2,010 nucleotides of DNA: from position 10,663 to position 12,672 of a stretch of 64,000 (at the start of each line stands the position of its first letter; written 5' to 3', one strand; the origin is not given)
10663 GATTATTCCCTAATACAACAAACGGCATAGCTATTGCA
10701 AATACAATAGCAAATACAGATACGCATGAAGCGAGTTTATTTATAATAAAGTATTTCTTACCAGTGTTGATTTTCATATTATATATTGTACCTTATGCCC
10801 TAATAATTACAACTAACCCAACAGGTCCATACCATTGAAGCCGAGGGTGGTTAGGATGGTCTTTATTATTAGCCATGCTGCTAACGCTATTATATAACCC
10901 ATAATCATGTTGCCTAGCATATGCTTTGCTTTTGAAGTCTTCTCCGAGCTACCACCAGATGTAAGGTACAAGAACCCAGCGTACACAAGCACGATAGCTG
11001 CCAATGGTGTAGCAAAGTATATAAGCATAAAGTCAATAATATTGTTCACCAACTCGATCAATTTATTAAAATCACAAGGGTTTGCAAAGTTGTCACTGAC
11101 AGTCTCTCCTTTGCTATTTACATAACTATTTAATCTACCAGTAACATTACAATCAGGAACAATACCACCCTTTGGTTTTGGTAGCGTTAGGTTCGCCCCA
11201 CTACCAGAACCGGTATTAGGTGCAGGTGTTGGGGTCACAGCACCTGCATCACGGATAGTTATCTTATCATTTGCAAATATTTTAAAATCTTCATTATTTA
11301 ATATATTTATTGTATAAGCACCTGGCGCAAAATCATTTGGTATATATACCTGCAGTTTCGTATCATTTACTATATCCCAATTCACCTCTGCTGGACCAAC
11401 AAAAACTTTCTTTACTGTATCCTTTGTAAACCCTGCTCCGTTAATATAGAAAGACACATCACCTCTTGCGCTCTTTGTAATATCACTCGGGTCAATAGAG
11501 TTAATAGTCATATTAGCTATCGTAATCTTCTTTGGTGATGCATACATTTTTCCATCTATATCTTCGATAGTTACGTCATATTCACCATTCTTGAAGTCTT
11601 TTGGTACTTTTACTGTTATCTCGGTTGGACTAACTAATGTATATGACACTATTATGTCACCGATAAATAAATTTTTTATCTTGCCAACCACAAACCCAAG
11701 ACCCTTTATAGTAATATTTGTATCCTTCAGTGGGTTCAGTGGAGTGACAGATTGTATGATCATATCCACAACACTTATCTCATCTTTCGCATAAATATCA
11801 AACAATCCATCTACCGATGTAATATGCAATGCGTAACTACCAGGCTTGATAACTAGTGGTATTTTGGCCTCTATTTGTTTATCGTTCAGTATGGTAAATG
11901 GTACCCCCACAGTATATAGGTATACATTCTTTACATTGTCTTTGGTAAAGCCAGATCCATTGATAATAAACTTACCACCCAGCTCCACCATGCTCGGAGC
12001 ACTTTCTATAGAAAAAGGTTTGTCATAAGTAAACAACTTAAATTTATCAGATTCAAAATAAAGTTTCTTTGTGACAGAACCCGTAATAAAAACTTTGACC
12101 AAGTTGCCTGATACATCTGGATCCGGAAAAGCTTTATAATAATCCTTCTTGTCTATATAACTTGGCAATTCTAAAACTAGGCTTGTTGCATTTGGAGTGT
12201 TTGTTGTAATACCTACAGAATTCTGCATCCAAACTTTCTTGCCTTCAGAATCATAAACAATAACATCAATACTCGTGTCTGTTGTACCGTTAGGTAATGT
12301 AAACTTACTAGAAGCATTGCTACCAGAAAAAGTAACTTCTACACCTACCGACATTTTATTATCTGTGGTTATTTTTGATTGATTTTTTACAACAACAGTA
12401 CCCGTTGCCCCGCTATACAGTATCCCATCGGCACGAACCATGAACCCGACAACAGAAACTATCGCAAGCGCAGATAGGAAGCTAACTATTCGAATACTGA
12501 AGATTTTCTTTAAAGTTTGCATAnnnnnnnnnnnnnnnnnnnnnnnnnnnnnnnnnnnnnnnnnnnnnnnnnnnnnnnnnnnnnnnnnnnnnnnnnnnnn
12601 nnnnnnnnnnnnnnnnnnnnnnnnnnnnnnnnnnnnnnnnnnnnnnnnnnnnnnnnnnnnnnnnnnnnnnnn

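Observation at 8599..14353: Minus-strand run of six paralogous TrbC/VirB2-like (T4SS-pilin-like) genes, one fused to a 500-aa Ig-like adhesin, led by a solute-binding-protein-like gene and a methyltransferase, with no other type IV secretion components nearby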

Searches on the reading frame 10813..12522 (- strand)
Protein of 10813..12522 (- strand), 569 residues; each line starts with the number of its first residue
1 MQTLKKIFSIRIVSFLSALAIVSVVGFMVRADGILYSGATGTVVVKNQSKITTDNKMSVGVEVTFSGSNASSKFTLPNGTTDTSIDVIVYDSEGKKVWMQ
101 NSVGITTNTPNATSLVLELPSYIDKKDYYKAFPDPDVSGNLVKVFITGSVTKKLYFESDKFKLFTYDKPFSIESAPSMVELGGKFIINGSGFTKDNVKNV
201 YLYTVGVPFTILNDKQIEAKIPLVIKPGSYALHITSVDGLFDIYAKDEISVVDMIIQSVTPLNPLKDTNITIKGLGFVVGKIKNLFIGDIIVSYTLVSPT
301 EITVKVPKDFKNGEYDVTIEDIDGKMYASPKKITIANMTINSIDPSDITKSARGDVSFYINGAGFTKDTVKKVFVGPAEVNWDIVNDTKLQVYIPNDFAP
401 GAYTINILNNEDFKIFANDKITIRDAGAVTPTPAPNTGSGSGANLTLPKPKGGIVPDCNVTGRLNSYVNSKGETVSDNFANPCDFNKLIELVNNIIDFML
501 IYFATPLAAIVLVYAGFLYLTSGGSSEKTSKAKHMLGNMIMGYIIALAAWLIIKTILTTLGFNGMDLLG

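Call 3: search_protein_families(library=pfam, proteins=[window:10813-12522:-], max_evalue=0.1)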
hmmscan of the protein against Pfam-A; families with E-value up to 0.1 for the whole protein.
window:10813-12522:- (569 aa): 6 families
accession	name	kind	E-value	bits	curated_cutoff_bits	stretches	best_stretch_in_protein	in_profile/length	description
PF18895.5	T4SS_pilin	-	2.3e-06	28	26.6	1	490-556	7-71/71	Type IV secretion system pilin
PF04956.18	TrbC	-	0.0011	19.6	27.9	1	484-555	34-97/98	TrbC/VIRB2 pilin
PF03896.21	TRAP_alpha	-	0.004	16.8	24.7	0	309-350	29-71/180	Translocon-associated protein (TRAP), alpha subunit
PF14734.12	DUF4469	-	0.0059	17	22.6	0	298-320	62-84/101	Domain of unknown function (DUF4469) with IG-like fold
PF15418.12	DUF4625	-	0.0074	17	27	0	302-324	95-119/131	Domain of unknown function (DUF4625)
PF10633.15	NPCBM_assoc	-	0.028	15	24.4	0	300-319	54-73/78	NPCBM-associated, NEW3 domain of alpha-galactosidase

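Call 4: search_protein_families(library=ncbifam, proteins=[window:10813-12522:-], max_evalue=0.1)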
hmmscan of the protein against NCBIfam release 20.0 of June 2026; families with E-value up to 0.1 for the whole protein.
window:10813-12522:- (569 aa): 2 families
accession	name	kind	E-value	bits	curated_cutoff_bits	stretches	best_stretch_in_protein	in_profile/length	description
NF045849.1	ICE_MMCAP2_0565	equivalog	0.0078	15.9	40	1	485-559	2-79/80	Mbov_0395 family pilin-like conjugal transfer protein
NF003383.0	PRK04517.1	equivalog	0.018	14.5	301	0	42-131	24-112/216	hypothetical protein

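Call 18: find_homologous_proteins(query=window:10813-12522:-)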
Query window:10813-12522:- (569 aa): 2 proteins with E <= 0.001 among 8000 candidates.
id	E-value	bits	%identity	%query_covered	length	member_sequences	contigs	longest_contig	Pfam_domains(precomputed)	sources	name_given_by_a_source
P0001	0.0e+0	1228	99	100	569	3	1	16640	PF01833.31,PF18895.6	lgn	-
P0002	9.5e-174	597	50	97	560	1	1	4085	PF01833.31,PF18895.6,PF14734.13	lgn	-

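Call 19: find_encoding_contigs(protein=P0001, flank=10000)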
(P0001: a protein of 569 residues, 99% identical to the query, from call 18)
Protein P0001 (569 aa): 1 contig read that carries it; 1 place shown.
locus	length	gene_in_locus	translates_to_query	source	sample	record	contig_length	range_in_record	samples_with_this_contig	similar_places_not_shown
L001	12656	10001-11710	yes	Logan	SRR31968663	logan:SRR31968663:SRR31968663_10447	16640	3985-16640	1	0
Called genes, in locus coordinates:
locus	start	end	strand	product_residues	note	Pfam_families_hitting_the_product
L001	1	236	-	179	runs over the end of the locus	PF01327:Pep_deformylase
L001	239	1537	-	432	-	PF13393:tRNA-synt_His, PF00587:tRNA-synt_2b, PF03129:HGTP_anticodon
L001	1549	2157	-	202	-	PF10502:Peptidase_S26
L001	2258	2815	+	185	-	PF01195:Pept_tRNA_hydro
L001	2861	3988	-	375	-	PF21543:CvfB_2nd (faint), PF21710:Spt6_S1 (faint), PF23459:S1_RRP5 (faint), PF00575:S1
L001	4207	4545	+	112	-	-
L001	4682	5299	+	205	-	PF13483:Lactamase_B_3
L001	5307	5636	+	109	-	-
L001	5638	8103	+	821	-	PF00521:DNA_topoisoIV, PF03989:DNA_gyraseA_C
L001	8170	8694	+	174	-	PF00398:RrnaAD (weak), PF01209:Ubie_methyltran, PF05175:MTS (weak), PF13489:Methyltransf_23 (faint), PF13847:Methyltransf_31, PF08241:Methyltransf_11, PF08242:Methyltransf_12, PF13649:Methyltransf_25, +1 more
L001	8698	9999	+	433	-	PF01547:SBP_bac_1, PF13416:SBP_bac_8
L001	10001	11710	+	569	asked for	PF01833:TIG (weak), PF18895:T4SS_pilin (weak)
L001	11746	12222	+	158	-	PF18895:T4SS_pilin (weak)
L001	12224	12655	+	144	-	?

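Call 20: find_encoding_contigs(protein=P0002, flank=10000)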
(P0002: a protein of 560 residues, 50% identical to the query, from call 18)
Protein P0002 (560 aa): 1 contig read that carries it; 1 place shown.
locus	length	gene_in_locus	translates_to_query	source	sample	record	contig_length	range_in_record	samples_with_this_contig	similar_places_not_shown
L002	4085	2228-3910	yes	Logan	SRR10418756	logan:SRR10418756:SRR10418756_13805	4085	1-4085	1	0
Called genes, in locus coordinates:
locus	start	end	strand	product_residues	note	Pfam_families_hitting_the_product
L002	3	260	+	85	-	?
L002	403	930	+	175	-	PF01209:Ubie_methyltran, PF01728:FtsJ (weak), PF13489:Methyltransf_23, PF05175:MTS, PF13847:Methyltransf_31, PF08241:Methyltransf_11, PF08242:Methyltransf_12, PF13649:Methyltransf_25, +2 more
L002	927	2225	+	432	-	PF01547:SBP_bac_1, PF13416:SBP_bac_8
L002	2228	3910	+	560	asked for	PF14734:DUF4469 (faint), PF01833:TIG (weak), PF18895:T4SS_pilin (weak)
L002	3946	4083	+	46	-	?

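Call 53: predict_structure(alignment_id=A3)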
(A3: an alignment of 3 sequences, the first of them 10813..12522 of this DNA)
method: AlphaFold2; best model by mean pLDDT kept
length: 569 residues; sequences in the alignment: 3
mean_pLDDT: 63.8   pTM: 0.41
mean pLDDT of the five models: 63.8, 63.0, 61.6, 61.4, 60.8
residues with pLDDT >= 90: 89; 70-90: 161; 50-70: 112; < 50: 207
segments of 3 or more residues with pLDDT < 50: 1-11, 17-51, 66-83, 103-112, 136-140, 144-167, 428-504, 522-525, 527-532, 559-569
pLDDT, mean of each block of 10 residues (from residue 1): 41 49 33 32 47 57 50 39 53 59 45 52 63 52 45 36 47 84 88 86 87 93 82 77 78 87 89 86 90 90 90 91 87 89 87 80 89 92 92 88 91 85 67 27 27 31 35 34 39 45 49 52 47 52 59 54 38
secondary structure, 60 per line:
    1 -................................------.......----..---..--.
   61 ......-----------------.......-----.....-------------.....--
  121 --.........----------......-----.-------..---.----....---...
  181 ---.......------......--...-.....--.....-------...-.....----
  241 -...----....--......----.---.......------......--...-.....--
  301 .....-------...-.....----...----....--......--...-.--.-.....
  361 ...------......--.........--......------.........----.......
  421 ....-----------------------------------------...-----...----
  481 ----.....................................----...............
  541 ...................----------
elements in order: H2-33 E40-46 E60-66 E84-90 E96-100 E114-118 H125-131 E142-147 E171-174 E178-180 E184-190 E197-202 E205-207 E209-213 E216-220 E228-230 E232-236 E242-244 E249-252 E255-260 E269-275 E282-287 E290-292 E294-298 E301-305 E313-315 E317-321 E326-328 E333-336 E339-344 E347-349 E356-363 E370-375 E378-386 E389-394 E401-409 E414-424 E466-468 E474-476 H485-521 H526-559

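Call 57: fold_search(model_id=the predicted structure, library=pdb)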
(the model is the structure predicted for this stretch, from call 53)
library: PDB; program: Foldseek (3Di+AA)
matches with E <= 10: 1849; with E <= 0.001: 781
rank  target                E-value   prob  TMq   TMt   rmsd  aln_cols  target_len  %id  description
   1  6e57_D                1.1e-13  1.00  0.21  0.27  10.9       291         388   14  Bacteroides ovatus mixed-linkage glucan utilization locus (MLGUL) SGBP-B in complex with mixed-linkage heptasaccharide (released 2019-05-29)
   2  6e9b_C                5.4e-13  1.00  0.20  0.26  11.2       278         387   15  Bacteroides ovatus mixed-linkage glucan utilization locus (MLGUL) SGBP-B in complex with mixed-linkage heptasaccharide (released 2019-05-15)
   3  5l5g_C                6.7e-13  1.00  0.16  0.10  20.3       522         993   10  Plexin A2 full extracellular region, domains 1 to 8 modeled, data to 10 angstrom (released 2016-07-06)
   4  5l56_A                7.8e-13  1.00  0.18  0.11  18.5       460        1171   13  Plexin A1 full extracellular region, domains 1 to 10, to 4 angstrom (released 2016-07-06)
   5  6e57_C                8.7e-13  1.00  0.22  0.28  10.6       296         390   15  Bacteroides ovatus mixed-linkage glucan utilization locus (MLGUL) SGBP-B in complex with mixed-linkage heptasaccharide (released 2019-05-29)
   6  5l7n                  9.2e-13  1.00  0.18  0.26  12.8       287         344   16  Plexin A1 extracellular fragment, domains 7-10 (IPT3-IPT6) (released 2017-03-15)
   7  5l5k                  9.2e-13  1.00  0.19  0.11  18.1       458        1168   11  Plexin A4 full extracellular region, domains 1 to 10, data to 7.5 angstrom, spacegroup P4(1) (released 2016-07-06)
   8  6e57_A                1.6e-12  1.00  0.21  0.27  10.3       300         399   15  Bacteroides ovatus mixed-linkage glucan utilization locus (MLGUL) SGBP-B in complex with mixed-linkage heptasaccharide (released 2019-05-29)
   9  6e57_B                1.6e-12  1.00  0.20  0.26  11.1       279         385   14  Bacteroides ovatus mixed-linkage glucan utilization locus (MLGUL) SGBP-B in complex with mixed-linkage heptasaccharide (released 2019-05-29)
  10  5l5l_A                3.7e-12  1.00  0.16  0.10  21.4       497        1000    9  Plexin A4 full extracellular region, domains 1 to 8 modeled, data to 8 angstrom, spacegroup P2(1) (released 2016-07-06)
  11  6e9b_B                3.0e-11  1.00  0.21  0.28  10.4       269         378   14  Bacteroides ovatus mixed-linkage glucan utilization locus (MLGUL) SGBP-B in complex with mixed-linkage heptasaccharide (released 2019-05-15)
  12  6e9b_A                1.1e-10  1.00  0.21  0.29  10.3       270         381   15  Bacteroides ovatus mixed-linkage glucan utilization locus (MLGUL) SGBP-B in complex with mixed-linkage heptasaccharide (released 2019-05-15)
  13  6e9b_D                1.2e-10  1.00  0.21  0.29   8.7       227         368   15  Bacteroides ovatus mixed-linkage glucan utilization locus (MLGUL) SGBP-B in complex with mixed-linkage heptasaccharide (released 2019-05-15)
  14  8k3j_A                3.2e-10  1.00  0.16  0.16  17.3       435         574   11  Structure of human CNTN2 immunoglobulin domains 1-6 homo-dimer (released 2024-07-17)
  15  4aq1_A                3.2e-10  1.00  0.13  0.11  24.3       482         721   11  Structure of the SbsB S-layer protein of Geobacillus stearothermophilus PV72p2 in complex with nanobody KB6 (released 2012-06-13)
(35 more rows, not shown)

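Call 89: search_protein_representatives(protein=window:10813-12522:-)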
Query: 569 residues. Proteins with E-value up to 0.001 (for the whole library): 9096; up to 1e-10: 1131; up to 1e-30: 4. The best 150 are listed.
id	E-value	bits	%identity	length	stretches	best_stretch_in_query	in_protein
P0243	1.7e-177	607.7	55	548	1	13-568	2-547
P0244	3.4e-44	167.7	33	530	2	353-563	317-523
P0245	5.9e-35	137.2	39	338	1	282-569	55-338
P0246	4.7e-31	124.3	52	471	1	438-569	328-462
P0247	9.3e-30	120.0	62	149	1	452-563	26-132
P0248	1.3e-29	119.6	36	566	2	437-563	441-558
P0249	6.1e-29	117.3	40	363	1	266-566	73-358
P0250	9.4e-29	116.7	52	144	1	450-565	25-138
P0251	1.0e-28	116.6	50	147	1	439-569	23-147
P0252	1.3e-28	116.3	56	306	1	441-567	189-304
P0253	2.0e-28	115.6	66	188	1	481-569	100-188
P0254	3.0e-28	115.0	56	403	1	431-564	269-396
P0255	4.0e-28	114.6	50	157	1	448-568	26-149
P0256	4.4e-28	114.5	50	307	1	428-560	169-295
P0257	5.4e-28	114.2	46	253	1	400-564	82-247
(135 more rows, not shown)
